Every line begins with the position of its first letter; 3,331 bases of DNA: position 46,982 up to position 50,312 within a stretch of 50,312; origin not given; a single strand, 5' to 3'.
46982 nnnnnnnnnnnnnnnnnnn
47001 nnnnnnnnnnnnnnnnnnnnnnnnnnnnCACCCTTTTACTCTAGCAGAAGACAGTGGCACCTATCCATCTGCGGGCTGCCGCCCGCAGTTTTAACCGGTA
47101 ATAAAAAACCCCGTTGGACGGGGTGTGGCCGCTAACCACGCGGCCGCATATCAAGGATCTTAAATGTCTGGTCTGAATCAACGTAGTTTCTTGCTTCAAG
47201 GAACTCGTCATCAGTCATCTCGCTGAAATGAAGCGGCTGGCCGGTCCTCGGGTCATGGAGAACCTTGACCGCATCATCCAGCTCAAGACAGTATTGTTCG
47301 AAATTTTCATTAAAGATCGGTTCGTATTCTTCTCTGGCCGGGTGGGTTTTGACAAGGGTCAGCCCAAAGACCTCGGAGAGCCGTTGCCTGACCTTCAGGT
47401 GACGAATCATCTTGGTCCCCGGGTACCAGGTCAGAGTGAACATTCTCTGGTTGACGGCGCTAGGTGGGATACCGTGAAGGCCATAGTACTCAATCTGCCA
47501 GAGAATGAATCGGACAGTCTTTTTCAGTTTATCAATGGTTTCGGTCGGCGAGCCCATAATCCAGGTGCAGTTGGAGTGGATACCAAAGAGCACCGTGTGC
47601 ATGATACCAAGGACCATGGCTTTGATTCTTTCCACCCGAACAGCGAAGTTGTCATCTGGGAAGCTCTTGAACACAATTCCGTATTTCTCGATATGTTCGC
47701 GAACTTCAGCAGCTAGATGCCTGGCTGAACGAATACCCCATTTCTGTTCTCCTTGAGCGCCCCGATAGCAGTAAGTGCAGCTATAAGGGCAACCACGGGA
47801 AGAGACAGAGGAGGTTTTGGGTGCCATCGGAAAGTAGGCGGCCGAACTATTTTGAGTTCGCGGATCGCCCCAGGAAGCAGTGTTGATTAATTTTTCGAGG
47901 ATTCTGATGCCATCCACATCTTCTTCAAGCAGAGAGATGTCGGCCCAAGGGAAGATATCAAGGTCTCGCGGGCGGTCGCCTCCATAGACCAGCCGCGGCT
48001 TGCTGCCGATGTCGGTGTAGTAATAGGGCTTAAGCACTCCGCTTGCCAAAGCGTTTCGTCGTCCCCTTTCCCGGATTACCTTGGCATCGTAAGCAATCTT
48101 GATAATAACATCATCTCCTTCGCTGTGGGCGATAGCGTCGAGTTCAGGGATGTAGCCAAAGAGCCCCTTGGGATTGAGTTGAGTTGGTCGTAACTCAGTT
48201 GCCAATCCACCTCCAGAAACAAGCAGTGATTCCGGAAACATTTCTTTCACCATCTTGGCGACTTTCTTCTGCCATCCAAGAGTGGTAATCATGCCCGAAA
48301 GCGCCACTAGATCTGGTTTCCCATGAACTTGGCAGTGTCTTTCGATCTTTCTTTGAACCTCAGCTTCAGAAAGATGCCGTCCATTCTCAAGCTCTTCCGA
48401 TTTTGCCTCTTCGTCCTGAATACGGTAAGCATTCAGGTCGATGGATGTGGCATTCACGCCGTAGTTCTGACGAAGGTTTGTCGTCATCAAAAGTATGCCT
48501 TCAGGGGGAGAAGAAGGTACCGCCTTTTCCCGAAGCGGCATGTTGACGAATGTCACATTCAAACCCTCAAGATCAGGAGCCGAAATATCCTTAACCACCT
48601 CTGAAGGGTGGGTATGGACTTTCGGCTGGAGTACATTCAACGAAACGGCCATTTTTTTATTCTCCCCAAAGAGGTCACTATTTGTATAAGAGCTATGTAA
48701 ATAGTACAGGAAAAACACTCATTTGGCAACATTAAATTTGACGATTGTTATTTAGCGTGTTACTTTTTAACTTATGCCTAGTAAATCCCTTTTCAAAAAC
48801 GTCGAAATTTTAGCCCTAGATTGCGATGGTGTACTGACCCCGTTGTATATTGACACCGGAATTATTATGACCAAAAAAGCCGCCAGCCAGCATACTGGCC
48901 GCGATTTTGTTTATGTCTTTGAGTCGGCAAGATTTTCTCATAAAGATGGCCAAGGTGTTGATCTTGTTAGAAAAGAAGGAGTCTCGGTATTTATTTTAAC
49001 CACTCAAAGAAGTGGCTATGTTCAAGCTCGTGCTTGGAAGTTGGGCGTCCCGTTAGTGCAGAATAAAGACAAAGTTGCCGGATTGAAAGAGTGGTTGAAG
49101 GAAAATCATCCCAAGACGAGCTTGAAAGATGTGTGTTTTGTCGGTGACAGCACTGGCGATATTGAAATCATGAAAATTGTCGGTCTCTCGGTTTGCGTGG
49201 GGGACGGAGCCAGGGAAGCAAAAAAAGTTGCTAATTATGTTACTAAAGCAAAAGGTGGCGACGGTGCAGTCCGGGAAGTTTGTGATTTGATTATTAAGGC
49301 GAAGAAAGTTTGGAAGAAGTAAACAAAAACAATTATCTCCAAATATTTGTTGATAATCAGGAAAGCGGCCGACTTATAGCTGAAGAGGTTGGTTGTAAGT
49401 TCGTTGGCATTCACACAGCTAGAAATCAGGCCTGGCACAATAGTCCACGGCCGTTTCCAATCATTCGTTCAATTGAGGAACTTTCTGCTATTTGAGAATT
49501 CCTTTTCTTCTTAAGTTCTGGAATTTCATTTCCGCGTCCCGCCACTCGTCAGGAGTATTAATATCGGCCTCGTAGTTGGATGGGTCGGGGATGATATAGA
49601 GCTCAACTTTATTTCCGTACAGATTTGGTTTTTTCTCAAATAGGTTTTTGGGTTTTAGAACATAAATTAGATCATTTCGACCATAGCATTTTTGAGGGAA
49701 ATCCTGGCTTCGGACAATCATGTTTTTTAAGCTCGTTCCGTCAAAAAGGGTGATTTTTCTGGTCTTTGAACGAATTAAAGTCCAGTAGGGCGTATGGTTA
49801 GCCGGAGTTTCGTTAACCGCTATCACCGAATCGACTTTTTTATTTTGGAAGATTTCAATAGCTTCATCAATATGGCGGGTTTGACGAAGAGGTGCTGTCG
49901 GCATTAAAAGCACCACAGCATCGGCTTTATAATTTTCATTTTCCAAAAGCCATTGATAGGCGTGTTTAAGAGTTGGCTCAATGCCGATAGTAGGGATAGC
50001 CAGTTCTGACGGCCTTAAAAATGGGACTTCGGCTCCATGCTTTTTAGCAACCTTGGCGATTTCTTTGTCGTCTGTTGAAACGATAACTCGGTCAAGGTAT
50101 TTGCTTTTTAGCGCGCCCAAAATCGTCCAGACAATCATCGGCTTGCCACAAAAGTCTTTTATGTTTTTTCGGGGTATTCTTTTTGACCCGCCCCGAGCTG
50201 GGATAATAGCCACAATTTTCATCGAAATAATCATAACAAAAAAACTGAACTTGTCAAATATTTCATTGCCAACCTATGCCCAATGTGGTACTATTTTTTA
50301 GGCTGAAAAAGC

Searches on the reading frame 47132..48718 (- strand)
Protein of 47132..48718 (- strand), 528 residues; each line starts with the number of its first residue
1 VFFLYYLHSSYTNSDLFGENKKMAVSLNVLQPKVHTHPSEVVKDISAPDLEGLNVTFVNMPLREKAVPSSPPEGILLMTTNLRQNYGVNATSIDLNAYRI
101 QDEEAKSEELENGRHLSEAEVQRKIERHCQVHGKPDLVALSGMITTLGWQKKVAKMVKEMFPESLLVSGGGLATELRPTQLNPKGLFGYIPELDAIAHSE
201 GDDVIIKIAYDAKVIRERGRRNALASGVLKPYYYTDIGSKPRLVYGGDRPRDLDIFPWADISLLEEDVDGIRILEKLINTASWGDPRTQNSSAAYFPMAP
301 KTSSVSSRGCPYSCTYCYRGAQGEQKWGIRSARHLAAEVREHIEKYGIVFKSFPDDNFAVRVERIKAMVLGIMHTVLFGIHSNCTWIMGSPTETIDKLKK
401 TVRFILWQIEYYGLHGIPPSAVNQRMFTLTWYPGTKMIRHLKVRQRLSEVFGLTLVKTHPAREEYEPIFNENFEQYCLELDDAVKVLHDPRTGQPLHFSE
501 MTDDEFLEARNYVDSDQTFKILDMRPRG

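Call 6: search_protein_families(library=pfam, proteins=[window:47132-48718:-], max_evalue=0.01)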
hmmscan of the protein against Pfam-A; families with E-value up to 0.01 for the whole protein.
window:47132-48718:- (528 aa): 2 families
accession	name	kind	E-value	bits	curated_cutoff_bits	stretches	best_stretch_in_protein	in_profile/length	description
PF04055.27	Radical_SAM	-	3.7e-06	27.6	29.5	1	306-400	3-99/166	Radical SAM superfamily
PF02310.24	B12-binding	-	0.00012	22.3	32.1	1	124-175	42-93/121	B12 binding domain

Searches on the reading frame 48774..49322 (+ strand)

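Call 6: search_protein_families(library=pfam, proteins=[window:48774-49322:+], max_evalue=0.01)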
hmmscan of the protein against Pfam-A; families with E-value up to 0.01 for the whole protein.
window:48774-49322:+ (182 aa): 2 families
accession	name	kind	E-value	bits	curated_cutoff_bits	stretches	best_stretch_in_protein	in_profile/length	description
PF08282.18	Hydrolase_3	-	2.4e-11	44.3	20.9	1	96-164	184-250/255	haloacid dehalogenase-like hydrolase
PF12710.13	HAD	-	0.0011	19.9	27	1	88-134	143-189/189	haloacid dehalogenase-like hydrolase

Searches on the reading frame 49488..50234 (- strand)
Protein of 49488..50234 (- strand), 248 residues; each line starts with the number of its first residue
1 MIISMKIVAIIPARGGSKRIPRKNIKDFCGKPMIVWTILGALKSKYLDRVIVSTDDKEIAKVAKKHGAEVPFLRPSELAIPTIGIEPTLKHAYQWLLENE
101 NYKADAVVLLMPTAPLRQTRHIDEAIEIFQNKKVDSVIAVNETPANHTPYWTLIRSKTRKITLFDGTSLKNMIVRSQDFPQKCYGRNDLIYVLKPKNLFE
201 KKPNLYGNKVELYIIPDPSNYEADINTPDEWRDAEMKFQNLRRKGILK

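Call 6: search_protein_families(library=pfam, proteins=[window:49488-50234:-], max_evalue=0.01)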
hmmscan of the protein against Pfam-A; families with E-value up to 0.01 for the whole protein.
window:49488-50234:- (248 aa): 3 families
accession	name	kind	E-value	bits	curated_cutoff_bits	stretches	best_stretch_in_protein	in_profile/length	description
PF02348.25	CTP_transf_3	-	2.3e-26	93.4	22.6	1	8-150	1-121/217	Cytidylyltransferase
PF12804.13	NTP_transf_3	-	0.00073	20.2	27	1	13-151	5-133/160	MobA-like NTP transferase domain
PF01128.25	IspD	-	0.0011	19.2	27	1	7-62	1-59/221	2-C-methyl-D-erythritol 4-phosphate cytidylyltransferase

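Call 16: find_encoding_contigs(protein=window:49488-50234:-, flank=10000, max_places=4)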
Protein window:49488-50234:- (248 aa): 3 contigs read that carry it; 3 places shown.
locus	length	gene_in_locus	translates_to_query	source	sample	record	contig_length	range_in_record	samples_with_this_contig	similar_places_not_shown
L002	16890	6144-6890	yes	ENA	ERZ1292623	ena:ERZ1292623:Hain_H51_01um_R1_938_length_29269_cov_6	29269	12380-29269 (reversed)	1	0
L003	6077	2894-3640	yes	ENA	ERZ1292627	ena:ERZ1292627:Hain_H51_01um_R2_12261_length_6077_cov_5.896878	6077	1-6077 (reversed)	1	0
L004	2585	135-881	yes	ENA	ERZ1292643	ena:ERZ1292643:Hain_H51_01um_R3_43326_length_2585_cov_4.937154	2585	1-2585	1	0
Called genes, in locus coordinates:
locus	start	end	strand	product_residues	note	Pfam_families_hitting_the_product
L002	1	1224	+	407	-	?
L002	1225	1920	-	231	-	PF07021:MetW, PF13489:Methyltransf_23, PF13847:Methyltransf_31 (weak), PF08241:Methyltransf_11, PF08242:Methyltransf_12, PF13649:Methyltransf_25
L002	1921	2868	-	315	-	PF13489:Methyltransf_23, PF08241:Methyltransf_11, PF08242:Methyltransf_12 (weak), PF13649:Methyltransf_25, PF13847:Methyltransf_31 (weak)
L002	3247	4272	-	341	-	PF03102:NeuB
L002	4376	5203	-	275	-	PF00106:adh_short, PF01370:Epimerase (weak), PF08659:KR (weak), PF16363:GDP_Man_Dehyd (weak), PF13561:adh_short_C2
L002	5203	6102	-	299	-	PF01261:AP_endonuc_2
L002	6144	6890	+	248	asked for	PF02348:CTP_transf_3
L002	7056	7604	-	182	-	PF08282:Hydrolase_3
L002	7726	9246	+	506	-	PF04055:Radical_SAM (weak)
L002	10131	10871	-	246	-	-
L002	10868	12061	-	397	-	PF13489:Methyltransf_23, PF13847:Methyltransf_31, PF08241:Methyltransf_11, PF08242:Methyltransf_12 (weak), PF13649:Methyltransf_25 (faint)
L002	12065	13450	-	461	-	PF04464:Glyphos_transf (faint)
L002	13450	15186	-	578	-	PF02543:Carbam_trans_N, PF22521:HypF_C_2 (weak), PF00814:TsaD (weak), PF16861:Carbam_trans_C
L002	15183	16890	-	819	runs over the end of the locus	PF13231:PMT_2, PF01075:Glyco_transf_9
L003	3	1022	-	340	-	?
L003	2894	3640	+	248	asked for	PF02348:CTP_transf_3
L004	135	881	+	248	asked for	PF02348:CTP_transf_3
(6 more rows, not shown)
